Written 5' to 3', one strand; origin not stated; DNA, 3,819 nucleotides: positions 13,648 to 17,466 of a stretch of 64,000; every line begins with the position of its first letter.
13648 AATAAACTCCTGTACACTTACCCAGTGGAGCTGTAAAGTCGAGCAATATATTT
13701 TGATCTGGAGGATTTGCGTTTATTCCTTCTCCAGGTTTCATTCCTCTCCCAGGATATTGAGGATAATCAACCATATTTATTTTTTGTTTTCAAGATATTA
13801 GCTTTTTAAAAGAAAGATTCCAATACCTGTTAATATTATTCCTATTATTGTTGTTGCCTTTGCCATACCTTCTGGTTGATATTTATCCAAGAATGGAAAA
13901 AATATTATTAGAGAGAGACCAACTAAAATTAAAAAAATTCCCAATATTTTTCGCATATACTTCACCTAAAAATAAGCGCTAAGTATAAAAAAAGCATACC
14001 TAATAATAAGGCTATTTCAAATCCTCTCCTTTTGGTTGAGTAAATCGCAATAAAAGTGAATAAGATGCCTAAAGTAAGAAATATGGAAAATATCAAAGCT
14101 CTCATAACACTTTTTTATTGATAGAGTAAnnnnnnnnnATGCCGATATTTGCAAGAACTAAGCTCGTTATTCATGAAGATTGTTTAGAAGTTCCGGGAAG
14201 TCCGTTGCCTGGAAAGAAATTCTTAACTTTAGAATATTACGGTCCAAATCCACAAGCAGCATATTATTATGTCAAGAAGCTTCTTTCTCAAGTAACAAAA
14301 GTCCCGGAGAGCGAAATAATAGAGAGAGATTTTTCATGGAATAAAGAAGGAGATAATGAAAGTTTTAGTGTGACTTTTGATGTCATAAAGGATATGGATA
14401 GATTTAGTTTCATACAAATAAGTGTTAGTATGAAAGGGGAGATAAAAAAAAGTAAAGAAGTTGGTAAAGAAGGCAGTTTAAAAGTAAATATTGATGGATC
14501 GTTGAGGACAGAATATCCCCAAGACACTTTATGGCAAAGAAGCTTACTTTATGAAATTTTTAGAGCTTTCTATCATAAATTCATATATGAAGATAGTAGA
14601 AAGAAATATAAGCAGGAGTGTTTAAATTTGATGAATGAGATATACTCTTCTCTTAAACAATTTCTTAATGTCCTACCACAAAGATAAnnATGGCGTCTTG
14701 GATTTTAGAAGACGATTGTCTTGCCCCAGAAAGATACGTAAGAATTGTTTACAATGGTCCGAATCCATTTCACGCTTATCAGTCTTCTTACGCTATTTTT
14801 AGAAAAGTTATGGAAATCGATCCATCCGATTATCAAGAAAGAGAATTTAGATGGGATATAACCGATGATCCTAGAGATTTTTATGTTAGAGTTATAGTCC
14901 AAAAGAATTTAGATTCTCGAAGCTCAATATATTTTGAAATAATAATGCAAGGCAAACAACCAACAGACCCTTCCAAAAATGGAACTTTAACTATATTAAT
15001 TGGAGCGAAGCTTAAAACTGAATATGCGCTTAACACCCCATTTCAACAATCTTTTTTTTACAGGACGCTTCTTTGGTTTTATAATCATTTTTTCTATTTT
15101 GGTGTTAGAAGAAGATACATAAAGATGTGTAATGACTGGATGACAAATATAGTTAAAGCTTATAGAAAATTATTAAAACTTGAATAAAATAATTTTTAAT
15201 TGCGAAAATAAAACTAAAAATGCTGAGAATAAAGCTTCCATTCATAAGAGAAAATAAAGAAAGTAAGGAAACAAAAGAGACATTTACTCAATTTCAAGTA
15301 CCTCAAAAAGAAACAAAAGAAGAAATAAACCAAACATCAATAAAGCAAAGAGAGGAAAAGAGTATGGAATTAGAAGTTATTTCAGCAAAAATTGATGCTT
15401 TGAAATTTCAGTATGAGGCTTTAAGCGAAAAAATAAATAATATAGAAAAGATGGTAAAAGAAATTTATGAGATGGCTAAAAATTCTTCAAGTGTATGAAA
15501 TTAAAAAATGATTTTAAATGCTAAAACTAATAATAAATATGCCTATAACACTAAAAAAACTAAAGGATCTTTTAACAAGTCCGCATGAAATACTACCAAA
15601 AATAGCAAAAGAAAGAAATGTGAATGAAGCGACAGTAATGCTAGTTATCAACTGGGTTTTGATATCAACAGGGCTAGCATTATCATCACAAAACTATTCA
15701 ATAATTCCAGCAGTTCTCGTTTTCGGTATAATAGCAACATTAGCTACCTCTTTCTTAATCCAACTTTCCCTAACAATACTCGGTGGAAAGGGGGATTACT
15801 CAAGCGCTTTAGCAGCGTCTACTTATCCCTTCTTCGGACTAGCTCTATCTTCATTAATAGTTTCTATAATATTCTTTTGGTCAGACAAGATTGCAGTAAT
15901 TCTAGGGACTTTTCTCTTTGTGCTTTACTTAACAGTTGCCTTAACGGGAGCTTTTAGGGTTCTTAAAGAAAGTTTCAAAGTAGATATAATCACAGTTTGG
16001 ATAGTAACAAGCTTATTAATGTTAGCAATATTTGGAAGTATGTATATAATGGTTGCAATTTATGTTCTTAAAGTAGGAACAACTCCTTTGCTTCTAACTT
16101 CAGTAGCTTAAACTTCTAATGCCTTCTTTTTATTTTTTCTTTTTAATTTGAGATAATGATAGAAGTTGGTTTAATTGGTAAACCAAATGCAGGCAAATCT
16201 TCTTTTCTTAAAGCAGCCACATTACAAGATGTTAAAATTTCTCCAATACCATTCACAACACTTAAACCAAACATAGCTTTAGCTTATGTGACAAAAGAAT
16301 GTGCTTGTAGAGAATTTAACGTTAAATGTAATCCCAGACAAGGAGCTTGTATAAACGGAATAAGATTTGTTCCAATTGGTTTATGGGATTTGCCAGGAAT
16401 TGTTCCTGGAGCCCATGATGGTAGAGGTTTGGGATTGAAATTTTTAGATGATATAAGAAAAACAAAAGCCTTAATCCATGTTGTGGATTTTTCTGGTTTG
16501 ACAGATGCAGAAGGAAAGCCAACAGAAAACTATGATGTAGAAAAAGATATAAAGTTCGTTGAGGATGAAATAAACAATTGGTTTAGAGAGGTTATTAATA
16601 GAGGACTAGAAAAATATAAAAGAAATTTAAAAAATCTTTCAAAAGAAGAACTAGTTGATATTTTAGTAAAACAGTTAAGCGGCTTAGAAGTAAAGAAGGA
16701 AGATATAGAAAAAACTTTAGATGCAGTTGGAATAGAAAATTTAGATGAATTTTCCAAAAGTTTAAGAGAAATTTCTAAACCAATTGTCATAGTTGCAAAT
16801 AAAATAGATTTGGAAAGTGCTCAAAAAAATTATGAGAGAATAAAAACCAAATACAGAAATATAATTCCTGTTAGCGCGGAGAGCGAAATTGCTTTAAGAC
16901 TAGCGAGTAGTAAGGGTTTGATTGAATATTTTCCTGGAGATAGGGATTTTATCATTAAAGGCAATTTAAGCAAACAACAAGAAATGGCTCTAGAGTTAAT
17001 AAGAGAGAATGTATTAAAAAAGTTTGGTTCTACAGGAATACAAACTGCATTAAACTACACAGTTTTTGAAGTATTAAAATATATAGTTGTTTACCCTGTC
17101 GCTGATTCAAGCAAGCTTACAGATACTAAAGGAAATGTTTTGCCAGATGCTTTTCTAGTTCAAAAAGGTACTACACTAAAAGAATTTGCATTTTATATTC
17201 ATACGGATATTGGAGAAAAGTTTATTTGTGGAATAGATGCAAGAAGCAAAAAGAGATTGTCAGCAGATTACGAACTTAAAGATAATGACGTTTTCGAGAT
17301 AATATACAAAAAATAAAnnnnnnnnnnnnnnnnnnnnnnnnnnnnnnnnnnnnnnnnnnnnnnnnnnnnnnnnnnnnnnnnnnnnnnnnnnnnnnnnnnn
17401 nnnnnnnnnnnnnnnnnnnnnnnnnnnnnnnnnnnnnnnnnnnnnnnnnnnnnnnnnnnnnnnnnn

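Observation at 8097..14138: Tightly packed six-gene array of uncharacterised proteins ending in two NTase-HEPN fusions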

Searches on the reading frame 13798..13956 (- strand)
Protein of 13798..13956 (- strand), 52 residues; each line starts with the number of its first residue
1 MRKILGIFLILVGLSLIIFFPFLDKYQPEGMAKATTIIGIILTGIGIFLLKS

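Call 3: search_protein_families(library=pfam, proteins=[window:13798-13956:-], max_evalue=1)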
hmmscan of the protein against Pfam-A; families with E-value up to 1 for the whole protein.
window:13798-13956:- (52 aa): 6 families
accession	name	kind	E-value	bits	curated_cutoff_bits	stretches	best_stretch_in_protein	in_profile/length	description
PF19762.4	DUF6249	-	0.0083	16.5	33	1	6-47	59-94/104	Domain of unknown function (DUF6249)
PF20664.2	DUF6814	-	0.039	14.6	25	1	1-45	4-49/71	Family of unknown function (DUF6814)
PF07856.17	Orai-1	-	0.053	13.7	25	1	4-43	115-154/173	Mediator of CRAC channel activity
PF07885.22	Ion_trans_2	-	0.22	11.9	22.5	0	3-20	52-69/79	Ion channel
PF02656.20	DUF202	-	0.4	11.6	23.4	1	6-50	17-55/68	Domain of unknown function (DUF202)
PF08139.17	LPAM_1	-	0.58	11.2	20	1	1-15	1-15/18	Prokaryotic membrane lipoprotein lipid attachment site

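Call 4: search_protein_families(library=ncbifam, proteins=[window:13798-13956:-], max_evalue=1)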
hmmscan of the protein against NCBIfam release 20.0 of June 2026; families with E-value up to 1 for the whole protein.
window:13798-13956:- (52 aa): 2 families
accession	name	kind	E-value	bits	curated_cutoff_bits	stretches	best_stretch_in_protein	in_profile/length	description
NF042414.1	CLC_0170_fam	subfamily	0.0017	18.2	30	2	32-50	33-51/56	CLC_0170 family protein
NF041635.1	STM3941_fam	subfamily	0.69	9.8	40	1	3-49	4-51/157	STM3941 family protein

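Call 7: search_protein_families(library=padloc, proteins=[window:13798-13956:-], max_evalue=1)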
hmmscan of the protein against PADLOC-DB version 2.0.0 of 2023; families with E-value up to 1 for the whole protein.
window:13798-13956:- (52 aa): 0 families

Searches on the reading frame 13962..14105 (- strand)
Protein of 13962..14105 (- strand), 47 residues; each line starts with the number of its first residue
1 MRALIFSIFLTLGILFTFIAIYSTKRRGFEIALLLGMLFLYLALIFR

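Call 3: search_protein_families(library=pfam, proteins=[window:13962-14105:-], max_evalue=1)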
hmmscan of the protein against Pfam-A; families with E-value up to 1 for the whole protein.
window:13962-14105:- (47 aa): 0 families

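Call 4: search_protein_families(library=ncbifam, proteins=[window:13962-14105:-], max_evalue=1)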
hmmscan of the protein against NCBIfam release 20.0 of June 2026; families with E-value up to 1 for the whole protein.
window:13962-14105:- (47 aa): 3 families
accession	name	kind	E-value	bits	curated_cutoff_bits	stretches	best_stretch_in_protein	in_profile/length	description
NF045529.2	Heimdall-CTERM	domain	0.0099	16.2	24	1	6-27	5-26/26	Heimdall-CTERM domain-containing surface protein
NF047776.1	LIC11485_Nterm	subfamily_domain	0.28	11.1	80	1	3-32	20-49/105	LIC_11485 family protein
NF033507.3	Loki-CTERM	subfamily_domain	1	9.8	19.9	0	6-27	4-25/27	Loki-CTERM sorting domain-containing protein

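Call 7: search_protein_families(library=padloc, proteins=[window:13962-14105:-], max_evalue=1)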
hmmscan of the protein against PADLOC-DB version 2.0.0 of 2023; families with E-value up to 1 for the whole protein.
window:13962-14105:- (47 aa): 0 families

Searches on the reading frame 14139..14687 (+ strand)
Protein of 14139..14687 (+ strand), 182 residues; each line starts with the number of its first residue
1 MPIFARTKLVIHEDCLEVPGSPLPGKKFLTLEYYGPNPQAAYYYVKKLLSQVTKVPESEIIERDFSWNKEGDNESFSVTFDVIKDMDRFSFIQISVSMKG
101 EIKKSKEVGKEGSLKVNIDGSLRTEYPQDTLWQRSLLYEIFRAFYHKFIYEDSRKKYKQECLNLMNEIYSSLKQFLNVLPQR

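Call 3: search_protein_families(library=pfam, proteins=[window:14139-14687:+], max_evalue=1)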
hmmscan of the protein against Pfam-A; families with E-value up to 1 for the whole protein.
window:14139-14687:+ (182 aa): 0 families

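Call 4: search_protein_families(library=ncbifam, proteins=[window:14139-14687:+], max_evalue=1)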
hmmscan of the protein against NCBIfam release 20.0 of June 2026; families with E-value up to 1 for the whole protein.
window:14139-14687:+ (182 aa): 0 families

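Call 7: search_protein_families(library=padloc, proteins=[window:14139-14687:+], max_evalue=1)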
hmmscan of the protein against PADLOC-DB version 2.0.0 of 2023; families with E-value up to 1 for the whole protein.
window:14139-14687:+ (182 aa): 0 families

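Call 64: search_solved_structures(query=A4, max_evalue=10, show_alignments=1)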
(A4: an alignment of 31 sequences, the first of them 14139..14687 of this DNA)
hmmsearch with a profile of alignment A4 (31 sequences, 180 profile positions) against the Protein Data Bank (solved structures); distinct sequences matched with E-value up to 10: 1.
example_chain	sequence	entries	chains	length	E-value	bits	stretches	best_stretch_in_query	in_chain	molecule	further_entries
1ewf_A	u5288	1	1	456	1.4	11.8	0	140-177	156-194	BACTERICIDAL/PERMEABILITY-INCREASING PROTEIN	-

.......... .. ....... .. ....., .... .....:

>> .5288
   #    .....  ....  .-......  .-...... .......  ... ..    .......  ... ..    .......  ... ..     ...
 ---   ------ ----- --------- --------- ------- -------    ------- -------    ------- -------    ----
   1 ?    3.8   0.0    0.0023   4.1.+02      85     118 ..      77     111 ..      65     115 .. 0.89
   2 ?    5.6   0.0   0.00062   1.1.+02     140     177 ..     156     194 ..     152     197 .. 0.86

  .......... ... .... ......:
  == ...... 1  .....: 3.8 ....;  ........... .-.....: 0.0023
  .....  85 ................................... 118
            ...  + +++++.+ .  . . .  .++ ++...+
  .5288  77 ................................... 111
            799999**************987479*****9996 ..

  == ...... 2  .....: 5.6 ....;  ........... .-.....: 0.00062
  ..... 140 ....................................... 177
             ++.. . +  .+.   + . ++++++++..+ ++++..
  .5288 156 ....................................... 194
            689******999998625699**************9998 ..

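Call 100: search_protein_families(library=phrogs, proteins=[window:14139-14687:+], max_evalue=0.1)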
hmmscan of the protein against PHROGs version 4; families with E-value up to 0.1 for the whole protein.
window:14139-14687:+ (182 aa): 1 family
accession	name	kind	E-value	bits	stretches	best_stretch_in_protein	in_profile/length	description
phrog_12362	-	unknown function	0.084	13.7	0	74-99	24-49/53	-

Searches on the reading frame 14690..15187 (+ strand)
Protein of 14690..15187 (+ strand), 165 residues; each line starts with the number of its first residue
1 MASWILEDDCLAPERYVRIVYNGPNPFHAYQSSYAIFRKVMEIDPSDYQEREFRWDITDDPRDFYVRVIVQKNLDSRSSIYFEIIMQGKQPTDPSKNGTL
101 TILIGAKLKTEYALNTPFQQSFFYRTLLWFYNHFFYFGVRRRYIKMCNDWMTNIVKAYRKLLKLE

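Call 3: search_protein_families(library=pfam, proteins=[window:14690-15187:+], max_evalue=1)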
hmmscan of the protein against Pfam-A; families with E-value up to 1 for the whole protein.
window:14690-15187:+ (165 aa): 0 families

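Call 4: search_protein_families(library=ncbifam, proteins=[window:14690-15187:+], max_evalue=1)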
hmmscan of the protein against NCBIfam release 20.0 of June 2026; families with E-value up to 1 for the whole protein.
window:14690-15187:+ (165 aa): 0 families

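Call 7: search_protein_families(library=padloc, proteins=[window:14690-15187:+], max_evalue=1)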
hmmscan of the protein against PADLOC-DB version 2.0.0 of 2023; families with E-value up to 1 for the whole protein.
window:14690-15187:+ (165 aa): 0 families

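Call 100: search_protein_families(library=phrogs, proteins=[window:14690-15187:+], max_evalue=0.1)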
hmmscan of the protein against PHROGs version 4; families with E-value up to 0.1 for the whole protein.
window:14690-15187:+ (165 aa): 1 family
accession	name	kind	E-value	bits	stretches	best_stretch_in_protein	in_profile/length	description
phrog_14880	-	unknown function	0.028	15.3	0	127-152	28-53/57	-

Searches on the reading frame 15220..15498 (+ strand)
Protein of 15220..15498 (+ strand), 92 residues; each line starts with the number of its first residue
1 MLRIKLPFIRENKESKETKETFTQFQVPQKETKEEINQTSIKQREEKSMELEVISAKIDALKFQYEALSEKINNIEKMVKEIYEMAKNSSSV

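Call 100: search_protein_families(library=phrogs, proteins=[window:15220-15498:+], max_evalue=0.1)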
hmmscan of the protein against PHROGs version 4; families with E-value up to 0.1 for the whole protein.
window:15220-15498:+ (92 aa): 2 families
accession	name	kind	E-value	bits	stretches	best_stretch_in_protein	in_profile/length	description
phrog_5296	-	unknown function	0.059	12.7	1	13-87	518-586/685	-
phrog_31236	-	unknown function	0.08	13.7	1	34-84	22-71/190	-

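Call 103: search_protein_families(library=pfam, proteins=[window:15220-15498:+], max_evalue=0.001)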
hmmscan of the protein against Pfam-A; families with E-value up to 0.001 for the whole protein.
window:15220-15498:+ (92 aa): 1 family
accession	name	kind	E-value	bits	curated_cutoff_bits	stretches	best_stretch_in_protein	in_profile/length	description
PF05531.17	NPV_P10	-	0.00083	20.2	29.8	1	36-80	22-66/75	Nucleopolyhedrovirus P10 protein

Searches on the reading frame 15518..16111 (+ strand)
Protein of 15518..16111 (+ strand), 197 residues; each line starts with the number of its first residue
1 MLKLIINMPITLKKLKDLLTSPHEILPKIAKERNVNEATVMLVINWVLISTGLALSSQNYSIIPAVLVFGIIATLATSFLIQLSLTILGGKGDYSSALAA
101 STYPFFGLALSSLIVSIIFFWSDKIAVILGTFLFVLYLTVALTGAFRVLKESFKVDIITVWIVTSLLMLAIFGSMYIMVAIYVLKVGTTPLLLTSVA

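Call 103: search_protein_families(library=pfam, proteins=[window:15518-16111:+], max_evalue=0.001)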
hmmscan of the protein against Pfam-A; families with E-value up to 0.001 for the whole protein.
window:15518-16111:+ (197 aa): 1 family
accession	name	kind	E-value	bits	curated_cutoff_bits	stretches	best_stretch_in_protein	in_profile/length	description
PF04893.22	Yip1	-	2.9e-06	27.7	28.6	1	17-174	2-170/173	Yip1 domain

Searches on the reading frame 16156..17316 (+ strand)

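Call 103: search_protein_families(library=pfam, proteins=[window:16156-17316:+], max_evalue=0.001)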
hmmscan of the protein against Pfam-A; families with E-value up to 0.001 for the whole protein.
window:16156-17316:+ (386 aa): 4 families
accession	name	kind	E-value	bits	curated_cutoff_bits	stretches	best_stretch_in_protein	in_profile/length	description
PF08438.16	YGR210-like_G4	-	1.5e-37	128.7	24.7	1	213-317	1-108/108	Obg-like GTPase YGR210-like, G4 motif-containing domain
PF01926.29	MMR_HSR1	-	3.7e-18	66.1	21.9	1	3-123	1-86/113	50S ribosome-binding GTPase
PF02824.27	TGS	-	5.7e-09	36.3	22.2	1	327-383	3-59/60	TGS domain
PF02421.24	FeoB_N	-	0.00067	19.6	27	0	3-36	2-35/156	Ferrous iron transport protein B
